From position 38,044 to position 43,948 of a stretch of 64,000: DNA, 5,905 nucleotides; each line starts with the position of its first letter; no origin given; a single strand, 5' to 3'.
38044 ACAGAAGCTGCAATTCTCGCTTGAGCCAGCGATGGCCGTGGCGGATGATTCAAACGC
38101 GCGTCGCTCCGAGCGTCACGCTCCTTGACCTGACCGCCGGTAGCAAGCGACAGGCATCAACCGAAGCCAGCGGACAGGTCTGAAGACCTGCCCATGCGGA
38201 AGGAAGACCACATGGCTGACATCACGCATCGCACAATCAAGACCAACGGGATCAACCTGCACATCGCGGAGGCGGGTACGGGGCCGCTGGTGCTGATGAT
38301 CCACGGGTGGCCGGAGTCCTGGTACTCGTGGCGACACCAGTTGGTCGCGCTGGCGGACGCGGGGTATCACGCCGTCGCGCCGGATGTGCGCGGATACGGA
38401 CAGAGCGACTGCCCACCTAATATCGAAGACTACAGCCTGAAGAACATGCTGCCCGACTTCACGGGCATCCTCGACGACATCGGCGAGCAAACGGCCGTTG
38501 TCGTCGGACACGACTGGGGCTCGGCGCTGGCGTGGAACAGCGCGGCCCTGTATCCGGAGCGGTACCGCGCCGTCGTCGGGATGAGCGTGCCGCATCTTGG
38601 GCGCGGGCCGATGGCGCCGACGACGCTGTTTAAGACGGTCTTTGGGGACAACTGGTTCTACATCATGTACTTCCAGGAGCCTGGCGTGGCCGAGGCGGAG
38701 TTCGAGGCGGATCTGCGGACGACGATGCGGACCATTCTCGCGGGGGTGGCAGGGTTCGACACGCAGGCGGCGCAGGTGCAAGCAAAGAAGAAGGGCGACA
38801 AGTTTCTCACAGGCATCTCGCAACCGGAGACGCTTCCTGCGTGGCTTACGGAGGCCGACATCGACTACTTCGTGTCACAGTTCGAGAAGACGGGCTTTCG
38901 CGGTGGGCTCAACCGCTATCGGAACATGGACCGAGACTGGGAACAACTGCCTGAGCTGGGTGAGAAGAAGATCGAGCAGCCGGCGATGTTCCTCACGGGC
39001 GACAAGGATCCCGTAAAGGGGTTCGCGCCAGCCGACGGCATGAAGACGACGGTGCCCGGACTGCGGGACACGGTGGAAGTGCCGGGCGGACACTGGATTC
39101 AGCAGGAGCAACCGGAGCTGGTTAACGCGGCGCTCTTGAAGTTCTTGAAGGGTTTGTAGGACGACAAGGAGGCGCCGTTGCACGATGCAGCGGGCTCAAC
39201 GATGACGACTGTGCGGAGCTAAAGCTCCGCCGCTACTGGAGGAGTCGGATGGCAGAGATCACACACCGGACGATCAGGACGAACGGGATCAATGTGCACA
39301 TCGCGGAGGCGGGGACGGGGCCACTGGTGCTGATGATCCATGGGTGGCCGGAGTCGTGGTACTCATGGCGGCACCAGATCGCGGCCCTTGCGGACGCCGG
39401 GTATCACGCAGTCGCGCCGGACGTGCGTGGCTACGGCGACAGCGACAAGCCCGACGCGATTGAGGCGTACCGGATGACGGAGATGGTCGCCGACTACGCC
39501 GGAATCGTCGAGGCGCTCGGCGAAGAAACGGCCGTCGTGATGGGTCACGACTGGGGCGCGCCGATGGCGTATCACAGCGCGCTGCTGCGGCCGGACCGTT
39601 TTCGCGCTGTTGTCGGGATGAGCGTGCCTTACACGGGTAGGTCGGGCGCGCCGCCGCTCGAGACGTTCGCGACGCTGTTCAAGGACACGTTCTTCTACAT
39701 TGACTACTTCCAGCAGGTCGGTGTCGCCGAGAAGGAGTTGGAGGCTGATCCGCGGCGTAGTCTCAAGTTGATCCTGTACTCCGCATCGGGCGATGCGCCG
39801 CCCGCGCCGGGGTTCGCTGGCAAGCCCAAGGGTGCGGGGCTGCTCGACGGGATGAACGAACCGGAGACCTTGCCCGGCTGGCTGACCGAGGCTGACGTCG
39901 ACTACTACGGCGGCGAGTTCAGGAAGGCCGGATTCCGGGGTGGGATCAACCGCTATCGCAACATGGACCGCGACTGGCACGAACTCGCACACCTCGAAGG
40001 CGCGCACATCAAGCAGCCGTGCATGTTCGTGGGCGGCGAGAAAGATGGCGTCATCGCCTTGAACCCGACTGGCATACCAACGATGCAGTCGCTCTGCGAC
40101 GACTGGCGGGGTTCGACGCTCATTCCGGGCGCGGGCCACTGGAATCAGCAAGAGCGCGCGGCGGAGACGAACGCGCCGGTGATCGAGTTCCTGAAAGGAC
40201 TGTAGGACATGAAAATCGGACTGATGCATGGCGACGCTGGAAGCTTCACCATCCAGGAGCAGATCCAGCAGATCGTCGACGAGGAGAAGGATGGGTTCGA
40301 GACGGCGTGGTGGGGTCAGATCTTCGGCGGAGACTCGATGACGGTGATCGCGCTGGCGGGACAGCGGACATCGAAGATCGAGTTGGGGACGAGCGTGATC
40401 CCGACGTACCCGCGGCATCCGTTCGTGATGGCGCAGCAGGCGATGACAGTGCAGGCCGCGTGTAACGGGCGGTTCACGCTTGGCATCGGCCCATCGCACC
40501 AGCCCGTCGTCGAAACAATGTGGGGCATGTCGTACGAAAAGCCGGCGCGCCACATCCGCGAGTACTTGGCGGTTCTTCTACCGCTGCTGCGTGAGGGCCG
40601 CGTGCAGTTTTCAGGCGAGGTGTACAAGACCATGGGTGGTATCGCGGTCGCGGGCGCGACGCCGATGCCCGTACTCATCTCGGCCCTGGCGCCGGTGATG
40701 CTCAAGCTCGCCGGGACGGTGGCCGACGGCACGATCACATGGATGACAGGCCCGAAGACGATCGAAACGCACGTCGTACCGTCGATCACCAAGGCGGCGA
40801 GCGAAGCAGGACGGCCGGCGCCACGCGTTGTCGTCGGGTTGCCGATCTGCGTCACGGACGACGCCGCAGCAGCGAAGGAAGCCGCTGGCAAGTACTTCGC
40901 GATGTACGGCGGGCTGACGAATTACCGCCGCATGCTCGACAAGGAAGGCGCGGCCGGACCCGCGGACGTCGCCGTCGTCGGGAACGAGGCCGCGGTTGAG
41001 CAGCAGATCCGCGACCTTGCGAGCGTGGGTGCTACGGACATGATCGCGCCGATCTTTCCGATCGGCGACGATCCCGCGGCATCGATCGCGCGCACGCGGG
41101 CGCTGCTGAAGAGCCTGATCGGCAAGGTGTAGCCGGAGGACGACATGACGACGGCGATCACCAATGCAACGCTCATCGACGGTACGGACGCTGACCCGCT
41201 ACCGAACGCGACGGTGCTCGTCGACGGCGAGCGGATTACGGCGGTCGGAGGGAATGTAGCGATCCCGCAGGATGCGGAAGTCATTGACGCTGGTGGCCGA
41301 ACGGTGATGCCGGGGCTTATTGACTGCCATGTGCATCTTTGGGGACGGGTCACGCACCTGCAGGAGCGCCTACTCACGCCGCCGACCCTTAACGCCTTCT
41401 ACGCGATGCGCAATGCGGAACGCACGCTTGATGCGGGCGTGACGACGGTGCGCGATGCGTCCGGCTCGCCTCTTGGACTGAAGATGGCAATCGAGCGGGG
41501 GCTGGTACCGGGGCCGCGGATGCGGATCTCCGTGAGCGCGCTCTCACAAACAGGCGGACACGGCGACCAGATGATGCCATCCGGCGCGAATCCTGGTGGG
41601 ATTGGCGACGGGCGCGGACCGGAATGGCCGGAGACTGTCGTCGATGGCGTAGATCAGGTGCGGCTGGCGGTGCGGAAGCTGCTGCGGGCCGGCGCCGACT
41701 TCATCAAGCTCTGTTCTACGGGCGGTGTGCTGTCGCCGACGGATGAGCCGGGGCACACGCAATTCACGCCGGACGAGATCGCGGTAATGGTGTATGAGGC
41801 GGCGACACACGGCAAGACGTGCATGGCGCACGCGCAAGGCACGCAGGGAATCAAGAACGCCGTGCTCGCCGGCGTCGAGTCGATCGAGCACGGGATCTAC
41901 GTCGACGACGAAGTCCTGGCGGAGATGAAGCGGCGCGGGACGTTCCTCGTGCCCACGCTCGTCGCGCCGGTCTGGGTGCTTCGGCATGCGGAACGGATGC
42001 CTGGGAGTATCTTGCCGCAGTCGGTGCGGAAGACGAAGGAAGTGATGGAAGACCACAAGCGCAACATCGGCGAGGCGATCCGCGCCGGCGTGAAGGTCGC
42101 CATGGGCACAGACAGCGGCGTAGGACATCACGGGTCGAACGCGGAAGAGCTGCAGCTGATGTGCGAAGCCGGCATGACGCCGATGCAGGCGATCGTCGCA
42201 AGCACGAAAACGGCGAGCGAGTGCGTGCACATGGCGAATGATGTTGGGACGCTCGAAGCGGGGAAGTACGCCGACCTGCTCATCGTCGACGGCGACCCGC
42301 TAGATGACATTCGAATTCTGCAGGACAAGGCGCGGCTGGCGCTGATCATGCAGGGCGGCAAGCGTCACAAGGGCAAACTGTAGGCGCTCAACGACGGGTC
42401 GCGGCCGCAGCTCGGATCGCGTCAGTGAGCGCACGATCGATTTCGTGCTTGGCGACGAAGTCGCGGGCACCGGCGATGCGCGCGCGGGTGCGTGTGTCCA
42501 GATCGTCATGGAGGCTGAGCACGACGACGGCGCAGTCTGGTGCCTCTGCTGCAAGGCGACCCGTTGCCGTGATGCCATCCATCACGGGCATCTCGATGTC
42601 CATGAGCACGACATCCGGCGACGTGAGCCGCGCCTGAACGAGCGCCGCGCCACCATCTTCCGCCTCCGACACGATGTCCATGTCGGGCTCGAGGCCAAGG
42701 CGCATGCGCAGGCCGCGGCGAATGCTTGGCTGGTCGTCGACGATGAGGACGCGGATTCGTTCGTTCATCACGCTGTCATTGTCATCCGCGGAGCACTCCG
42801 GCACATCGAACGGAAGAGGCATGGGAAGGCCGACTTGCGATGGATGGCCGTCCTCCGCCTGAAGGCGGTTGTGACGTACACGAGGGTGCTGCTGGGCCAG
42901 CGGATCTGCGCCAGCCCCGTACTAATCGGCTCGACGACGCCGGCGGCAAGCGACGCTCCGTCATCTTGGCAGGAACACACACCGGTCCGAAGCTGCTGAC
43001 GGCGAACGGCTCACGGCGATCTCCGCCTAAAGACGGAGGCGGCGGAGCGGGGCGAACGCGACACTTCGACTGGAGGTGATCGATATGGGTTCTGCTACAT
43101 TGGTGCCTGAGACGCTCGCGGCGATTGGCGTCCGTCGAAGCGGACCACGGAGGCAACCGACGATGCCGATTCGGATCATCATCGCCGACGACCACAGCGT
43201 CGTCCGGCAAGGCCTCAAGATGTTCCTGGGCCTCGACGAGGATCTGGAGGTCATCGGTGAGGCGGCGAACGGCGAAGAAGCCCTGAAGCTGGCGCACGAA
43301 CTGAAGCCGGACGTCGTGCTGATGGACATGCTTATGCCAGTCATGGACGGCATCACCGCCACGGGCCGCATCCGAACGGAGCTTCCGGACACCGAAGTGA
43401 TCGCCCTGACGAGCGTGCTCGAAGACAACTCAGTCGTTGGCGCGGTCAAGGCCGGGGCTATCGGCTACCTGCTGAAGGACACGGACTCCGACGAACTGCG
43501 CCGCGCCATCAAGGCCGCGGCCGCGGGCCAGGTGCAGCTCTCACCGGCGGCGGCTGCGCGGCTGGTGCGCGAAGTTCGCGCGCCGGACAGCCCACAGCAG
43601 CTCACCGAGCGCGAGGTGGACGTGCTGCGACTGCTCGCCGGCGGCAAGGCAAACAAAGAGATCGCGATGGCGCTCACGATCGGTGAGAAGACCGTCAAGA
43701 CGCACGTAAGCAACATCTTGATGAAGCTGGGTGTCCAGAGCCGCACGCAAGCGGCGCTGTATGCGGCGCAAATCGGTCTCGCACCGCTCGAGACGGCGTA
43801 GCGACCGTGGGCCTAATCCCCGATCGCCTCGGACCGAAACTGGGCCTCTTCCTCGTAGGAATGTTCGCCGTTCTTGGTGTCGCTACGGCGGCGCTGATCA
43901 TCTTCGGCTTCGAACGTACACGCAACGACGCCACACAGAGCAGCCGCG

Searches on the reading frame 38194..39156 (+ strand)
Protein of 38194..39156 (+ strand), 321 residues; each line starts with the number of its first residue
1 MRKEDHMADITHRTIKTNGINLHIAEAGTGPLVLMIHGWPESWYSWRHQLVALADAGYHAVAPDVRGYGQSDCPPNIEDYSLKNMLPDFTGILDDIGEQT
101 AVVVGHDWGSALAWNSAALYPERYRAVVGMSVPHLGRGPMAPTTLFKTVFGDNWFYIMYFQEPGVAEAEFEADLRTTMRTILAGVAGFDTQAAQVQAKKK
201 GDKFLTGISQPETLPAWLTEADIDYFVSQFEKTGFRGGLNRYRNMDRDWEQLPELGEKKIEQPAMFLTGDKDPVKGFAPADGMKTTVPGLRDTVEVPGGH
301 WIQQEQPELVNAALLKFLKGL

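Call 34: search_protein_families(library=pfam, proteins=[window:38194-39156:+], max_evalue=0.001)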
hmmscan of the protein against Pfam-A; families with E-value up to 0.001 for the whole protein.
window:38194-39156:+ (321 aa): 3 families
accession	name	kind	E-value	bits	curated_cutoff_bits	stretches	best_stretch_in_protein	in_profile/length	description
PF00561.26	Abhydrolase_1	-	6.1e-31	108.4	25.8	1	31-305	1-243/245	alpha/beta hydrolase fold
PF12697.13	Abhydrolase_6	-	2.3e-19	71.4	26.3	1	33-313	1-217/217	Alpha/beta hydrolase family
PF12146.15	Hydrolase_4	-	2.1e-10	40.7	27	1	32-131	6-108/239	Serine aminopeptidase, S33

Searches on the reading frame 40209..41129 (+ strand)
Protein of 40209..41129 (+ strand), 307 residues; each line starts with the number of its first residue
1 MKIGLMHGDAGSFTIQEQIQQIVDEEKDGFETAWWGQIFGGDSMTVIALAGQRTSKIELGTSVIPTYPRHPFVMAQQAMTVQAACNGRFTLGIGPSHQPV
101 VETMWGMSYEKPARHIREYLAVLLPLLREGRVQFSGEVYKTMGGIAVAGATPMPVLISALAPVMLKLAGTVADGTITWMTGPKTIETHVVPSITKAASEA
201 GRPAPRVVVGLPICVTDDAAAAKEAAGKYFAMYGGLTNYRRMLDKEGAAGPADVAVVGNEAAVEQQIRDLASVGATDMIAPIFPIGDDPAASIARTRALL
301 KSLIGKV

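Call 34: search_protein_families(library=pfam, proteins=[window:40209-41129:+], max_evalue=0.001)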
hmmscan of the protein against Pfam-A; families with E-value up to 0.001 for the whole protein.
window:40209-41129:+ (307 aa): 1 family
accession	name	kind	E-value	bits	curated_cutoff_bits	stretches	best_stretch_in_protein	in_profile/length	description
PF00296.26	Bac_luciferase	-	5.1e-56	190.7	27.9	1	8-295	15-303/314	Luciferase-like monooxygenase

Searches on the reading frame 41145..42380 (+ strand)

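Call 34: search_protein_families(library=pfam, proteins=[window:41145-42380:+], max_evalue=0.001)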
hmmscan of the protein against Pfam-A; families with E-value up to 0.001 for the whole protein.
window:41145-42380:+ (412 aa): 2 families
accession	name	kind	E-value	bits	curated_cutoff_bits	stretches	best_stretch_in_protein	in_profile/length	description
PF01979.26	Amidohydro_1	-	2.6e-54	185.2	25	1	53-406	1-343/345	Amidohydrolase family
PF07969.17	Amidohydro_3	-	1.9e-15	57.8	29.7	2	45-73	1-29/472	Amidohydrolase family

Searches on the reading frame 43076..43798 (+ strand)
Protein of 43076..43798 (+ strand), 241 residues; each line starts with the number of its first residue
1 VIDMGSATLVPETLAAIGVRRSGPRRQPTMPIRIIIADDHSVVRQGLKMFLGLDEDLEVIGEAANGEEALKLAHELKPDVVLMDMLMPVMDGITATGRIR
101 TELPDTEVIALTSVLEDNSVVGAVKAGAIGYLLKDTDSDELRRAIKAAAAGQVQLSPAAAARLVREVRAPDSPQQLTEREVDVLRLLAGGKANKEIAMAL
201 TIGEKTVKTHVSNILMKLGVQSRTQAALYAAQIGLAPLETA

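Call 35: search_protein_families(library=pfam, proteins=[window:43076-43798:+], max_evalue=0.001)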
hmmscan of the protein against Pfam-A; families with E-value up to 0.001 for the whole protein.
window:43076-43798:+ (241 aa): 2 families
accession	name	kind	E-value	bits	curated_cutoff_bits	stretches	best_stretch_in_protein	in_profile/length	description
PF00072.30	Response_reg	-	2.9e-28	98.7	30.2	1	34-146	1-111/111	Response regulator receiver domain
PF00196.25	GerE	-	1.4e-22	79.5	23.5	1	174-230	1-57/57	Bacterial regulatory proteins, luxR family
